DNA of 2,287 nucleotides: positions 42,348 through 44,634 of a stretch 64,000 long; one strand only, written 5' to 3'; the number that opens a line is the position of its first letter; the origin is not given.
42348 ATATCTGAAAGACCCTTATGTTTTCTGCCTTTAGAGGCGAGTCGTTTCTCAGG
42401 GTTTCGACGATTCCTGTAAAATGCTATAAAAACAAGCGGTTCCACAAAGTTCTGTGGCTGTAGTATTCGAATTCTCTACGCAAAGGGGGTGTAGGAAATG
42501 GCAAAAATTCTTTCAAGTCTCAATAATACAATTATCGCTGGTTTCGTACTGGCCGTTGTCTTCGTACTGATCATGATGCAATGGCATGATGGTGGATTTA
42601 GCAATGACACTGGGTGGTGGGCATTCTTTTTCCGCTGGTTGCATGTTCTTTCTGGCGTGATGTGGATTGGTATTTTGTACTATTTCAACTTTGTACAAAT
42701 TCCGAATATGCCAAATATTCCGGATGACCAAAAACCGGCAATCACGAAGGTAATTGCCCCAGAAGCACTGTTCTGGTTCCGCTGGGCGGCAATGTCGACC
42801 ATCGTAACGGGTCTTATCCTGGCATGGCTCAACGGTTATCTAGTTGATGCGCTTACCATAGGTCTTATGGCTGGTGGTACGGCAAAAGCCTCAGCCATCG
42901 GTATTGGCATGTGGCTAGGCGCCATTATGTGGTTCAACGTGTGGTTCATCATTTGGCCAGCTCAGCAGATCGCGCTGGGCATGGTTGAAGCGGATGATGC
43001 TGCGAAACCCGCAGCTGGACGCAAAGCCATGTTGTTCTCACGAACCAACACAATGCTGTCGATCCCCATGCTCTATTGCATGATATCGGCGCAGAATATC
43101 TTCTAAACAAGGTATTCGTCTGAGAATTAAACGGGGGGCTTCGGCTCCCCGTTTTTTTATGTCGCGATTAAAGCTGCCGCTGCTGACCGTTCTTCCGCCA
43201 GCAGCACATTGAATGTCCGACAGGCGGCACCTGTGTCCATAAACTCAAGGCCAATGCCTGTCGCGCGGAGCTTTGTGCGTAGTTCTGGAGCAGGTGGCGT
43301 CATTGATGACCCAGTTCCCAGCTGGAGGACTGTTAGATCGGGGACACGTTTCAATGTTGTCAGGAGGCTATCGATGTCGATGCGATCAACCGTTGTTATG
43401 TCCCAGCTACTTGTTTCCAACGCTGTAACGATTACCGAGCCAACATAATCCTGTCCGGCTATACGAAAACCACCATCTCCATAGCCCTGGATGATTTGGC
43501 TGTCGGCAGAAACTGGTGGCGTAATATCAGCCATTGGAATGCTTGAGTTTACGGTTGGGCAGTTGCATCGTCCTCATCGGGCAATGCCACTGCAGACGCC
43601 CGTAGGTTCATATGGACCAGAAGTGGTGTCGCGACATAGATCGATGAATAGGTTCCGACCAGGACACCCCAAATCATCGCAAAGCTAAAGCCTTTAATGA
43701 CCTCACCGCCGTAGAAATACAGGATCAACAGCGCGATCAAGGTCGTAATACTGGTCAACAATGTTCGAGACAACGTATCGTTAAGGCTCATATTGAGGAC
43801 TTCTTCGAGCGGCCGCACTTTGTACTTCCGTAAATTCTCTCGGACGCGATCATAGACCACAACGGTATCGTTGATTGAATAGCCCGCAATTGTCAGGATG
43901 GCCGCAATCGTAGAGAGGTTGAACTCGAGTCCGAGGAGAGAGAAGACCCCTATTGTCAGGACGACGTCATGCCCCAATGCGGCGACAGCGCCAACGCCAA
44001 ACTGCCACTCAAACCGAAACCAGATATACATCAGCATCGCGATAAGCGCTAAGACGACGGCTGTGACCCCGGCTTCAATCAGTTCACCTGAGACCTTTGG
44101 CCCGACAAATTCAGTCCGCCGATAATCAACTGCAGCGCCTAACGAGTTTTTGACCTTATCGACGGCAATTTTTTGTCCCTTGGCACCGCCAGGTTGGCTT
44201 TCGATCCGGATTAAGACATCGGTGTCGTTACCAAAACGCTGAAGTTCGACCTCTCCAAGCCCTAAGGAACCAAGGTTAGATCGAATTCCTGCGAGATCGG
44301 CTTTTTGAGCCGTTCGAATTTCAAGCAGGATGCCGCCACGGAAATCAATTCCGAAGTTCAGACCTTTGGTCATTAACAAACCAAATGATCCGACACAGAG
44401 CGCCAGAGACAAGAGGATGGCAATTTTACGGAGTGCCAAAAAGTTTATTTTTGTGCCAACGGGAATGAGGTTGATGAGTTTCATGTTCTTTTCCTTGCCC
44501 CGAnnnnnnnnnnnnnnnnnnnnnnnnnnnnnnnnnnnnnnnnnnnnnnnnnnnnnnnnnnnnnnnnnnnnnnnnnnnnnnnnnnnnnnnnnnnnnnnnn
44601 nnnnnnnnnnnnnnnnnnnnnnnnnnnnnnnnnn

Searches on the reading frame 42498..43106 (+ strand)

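Call 45: search_protein_families(library=pfam, proteins=[window:42498-43106:+])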
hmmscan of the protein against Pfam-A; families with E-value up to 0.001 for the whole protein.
window:42498-43106:+ (202 aa): 1 family
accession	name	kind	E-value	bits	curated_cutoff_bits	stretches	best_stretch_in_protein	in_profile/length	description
PF06181.16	Urate_ox_N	-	1.5e-17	64.4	26.9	1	119-198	159-238/295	Urate oxidase N-terminal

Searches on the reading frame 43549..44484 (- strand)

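Call 45: search_protein_families(library=pfam, proteins=[window:43549-44484:-])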
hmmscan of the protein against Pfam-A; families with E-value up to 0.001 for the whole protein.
window:43549-44484:- (311 aa): 2 families
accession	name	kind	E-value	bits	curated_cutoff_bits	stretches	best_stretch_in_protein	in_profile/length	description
PF02355.23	SecD_SecF_C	-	1.9e-72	243.1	20.5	1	112-293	6-187/189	Protein export membrane protein SecD/SecF, C-terminal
PF07549.19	Sec_GG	-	2.8e-09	36.6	20.3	1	36-61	2-27/28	SecD/SecF GG Motif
